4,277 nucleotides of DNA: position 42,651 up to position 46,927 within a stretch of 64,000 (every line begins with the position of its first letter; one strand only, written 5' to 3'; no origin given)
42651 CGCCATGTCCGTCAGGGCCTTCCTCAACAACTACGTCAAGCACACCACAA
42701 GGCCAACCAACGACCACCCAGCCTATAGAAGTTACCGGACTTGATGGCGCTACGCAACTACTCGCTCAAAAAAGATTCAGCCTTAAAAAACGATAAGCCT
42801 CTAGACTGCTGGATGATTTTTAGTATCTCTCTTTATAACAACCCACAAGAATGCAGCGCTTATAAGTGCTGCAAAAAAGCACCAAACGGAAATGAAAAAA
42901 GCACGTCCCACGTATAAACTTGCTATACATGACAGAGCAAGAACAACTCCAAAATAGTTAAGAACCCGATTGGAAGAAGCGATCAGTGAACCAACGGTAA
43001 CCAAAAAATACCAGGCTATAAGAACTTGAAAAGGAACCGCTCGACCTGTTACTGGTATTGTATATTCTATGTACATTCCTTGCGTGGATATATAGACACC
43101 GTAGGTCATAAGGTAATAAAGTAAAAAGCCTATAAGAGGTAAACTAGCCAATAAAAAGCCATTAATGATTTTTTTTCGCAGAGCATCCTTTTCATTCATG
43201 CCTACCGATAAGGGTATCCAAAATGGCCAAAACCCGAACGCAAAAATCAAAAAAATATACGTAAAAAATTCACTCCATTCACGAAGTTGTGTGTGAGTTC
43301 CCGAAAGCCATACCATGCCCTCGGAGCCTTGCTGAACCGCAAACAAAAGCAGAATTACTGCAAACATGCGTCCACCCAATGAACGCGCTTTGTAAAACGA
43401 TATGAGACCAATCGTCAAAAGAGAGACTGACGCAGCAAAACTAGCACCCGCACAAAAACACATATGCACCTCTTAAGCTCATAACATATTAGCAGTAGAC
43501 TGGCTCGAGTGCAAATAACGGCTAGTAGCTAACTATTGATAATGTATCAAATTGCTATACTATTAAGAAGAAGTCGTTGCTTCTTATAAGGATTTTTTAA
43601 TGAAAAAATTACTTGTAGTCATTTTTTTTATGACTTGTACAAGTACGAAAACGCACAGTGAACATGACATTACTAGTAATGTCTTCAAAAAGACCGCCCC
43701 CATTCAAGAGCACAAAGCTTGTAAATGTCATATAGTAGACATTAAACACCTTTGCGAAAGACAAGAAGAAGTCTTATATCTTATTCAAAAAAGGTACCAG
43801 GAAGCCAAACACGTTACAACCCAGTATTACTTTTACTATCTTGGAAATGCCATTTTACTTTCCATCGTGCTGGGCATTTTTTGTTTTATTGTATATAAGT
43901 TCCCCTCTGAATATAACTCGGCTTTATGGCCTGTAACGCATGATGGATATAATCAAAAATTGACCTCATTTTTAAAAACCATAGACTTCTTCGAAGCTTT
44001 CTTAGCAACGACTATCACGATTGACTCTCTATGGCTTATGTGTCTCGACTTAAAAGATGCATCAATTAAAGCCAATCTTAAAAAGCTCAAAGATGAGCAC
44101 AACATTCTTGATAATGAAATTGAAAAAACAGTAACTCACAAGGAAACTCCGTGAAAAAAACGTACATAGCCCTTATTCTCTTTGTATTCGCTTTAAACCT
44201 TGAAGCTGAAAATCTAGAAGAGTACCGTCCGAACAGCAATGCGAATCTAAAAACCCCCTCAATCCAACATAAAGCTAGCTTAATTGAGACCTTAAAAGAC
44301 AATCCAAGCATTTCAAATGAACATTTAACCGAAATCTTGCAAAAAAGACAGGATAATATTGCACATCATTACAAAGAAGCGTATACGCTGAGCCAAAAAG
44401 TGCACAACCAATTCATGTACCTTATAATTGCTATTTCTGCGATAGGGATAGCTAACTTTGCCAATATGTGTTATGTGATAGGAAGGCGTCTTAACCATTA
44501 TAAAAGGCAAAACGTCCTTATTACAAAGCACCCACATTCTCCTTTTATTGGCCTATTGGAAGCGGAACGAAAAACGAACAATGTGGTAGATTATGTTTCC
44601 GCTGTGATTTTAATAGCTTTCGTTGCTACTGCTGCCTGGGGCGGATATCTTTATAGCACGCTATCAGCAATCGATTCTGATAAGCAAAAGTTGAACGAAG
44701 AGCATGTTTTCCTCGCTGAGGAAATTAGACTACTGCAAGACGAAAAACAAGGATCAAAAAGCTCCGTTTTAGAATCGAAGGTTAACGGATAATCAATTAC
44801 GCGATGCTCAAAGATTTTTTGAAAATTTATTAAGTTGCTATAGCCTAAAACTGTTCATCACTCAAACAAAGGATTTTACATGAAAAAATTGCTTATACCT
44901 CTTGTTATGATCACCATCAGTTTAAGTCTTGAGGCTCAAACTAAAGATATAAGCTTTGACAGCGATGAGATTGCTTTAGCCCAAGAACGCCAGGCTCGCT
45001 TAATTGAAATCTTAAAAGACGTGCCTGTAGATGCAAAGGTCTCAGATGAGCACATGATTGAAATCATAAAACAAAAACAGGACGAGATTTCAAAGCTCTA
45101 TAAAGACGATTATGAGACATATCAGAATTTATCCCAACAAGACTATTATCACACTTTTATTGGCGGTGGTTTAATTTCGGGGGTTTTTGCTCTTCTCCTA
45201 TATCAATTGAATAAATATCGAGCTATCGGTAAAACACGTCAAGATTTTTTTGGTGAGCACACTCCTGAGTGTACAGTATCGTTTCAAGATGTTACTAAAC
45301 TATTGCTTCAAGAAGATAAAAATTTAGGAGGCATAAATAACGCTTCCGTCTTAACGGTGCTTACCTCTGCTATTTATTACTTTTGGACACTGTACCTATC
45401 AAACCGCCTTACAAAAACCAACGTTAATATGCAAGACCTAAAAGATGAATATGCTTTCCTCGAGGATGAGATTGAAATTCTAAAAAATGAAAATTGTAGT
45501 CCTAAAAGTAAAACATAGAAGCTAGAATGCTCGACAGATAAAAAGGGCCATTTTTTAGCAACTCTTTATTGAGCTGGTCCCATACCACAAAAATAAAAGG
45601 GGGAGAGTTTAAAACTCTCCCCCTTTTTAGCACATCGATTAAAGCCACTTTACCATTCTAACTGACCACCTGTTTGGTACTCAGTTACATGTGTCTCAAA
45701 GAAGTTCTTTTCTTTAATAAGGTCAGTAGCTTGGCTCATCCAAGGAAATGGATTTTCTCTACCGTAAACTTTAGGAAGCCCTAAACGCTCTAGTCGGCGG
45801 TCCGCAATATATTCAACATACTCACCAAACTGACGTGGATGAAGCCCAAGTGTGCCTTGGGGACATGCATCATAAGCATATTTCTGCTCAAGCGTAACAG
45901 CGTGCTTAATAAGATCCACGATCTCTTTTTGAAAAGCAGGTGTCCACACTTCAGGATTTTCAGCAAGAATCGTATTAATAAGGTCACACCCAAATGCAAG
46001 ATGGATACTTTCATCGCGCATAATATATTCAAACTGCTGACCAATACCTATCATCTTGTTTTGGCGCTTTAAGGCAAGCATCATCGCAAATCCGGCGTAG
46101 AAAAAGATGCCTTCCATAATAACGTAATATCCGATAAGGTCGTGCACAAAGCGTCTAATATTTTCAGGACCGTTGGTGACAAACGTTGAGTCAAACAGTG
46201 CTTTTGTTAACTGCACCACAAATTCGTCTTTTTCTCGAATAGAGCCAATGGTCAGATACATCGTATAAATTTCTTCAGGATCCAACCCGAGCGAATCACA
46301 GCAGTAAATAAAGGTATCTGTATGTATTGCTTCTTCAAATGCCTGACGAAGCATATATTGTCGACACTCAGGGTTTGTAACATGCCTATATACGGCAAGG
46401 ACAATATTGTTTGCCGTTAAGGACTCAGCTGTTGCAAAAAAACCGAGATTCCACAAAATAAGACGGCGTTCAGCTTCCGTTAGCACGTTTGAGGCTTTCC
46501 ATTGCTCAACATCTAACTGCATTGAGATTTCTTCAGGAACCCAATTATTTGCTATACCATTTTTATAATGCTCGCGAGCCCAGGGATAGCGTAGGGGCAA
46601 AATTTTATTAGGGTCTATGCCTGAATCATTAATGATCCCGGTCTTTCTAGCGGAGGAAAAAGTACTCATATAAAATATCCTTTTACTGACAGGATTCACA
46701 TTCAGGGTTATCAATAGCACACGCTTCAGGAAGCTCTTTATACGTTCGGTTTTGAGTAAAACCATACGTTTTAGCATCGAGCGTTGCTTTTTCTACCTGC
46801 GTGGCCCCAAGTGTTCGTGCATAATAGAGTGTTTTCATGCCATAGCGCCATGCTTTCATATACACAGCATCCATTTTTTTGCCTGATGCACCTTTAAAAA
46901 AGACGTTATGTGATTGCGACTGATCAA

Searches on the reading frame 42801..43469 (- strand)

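Call 27: search_protein_families(library=pfam, proteins=[window:42801-43469:-], max_evalue=0.0001)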
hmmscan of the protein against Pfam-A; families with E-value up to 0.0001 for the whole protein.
window:42801-43469:- (222 aa): 1 family
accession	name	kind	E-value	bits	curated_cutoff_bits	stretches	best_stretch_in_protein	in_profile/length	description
PF20334.3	DUF6629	-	8e-20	71.9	27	1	3-215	1-202/209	Family of unknown function (DUF6629)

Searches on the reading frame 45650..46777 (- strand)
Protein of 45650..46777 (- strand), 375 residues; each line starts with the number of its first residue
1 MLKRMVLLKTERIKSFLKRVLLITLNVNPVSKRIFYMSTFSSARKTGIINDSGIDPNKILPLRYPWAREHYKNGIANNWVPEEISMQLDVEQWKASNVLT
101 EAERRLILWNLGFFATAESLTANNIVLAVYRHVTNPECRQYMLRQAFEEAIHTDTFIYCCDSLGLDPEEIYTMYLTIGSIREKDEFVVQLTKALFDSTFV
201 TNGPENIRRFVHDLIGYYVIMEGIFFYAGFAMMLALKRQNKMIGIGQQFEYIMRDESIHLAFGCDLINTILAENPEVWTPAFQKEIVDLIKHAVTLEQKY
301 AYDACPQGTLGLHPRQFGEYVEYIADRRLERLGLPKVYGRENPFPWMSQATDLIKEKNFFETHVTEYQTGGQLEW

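Call 27: search_protein_families(library=pfam, proteins=[window:45650-46777:-], max_evalue=0.0001)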
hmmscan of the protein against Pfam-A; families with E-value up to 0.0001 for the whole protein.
window:45650-46777:- (375 aa): 1 family
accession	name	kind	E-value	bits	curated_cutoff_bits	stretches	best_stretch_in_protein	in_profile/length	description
PF00268.27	Ribonuc_red_sm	-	2.3e-85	286.8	33.6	1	58-343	3-281/281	Ribonucleotide reductase, small chain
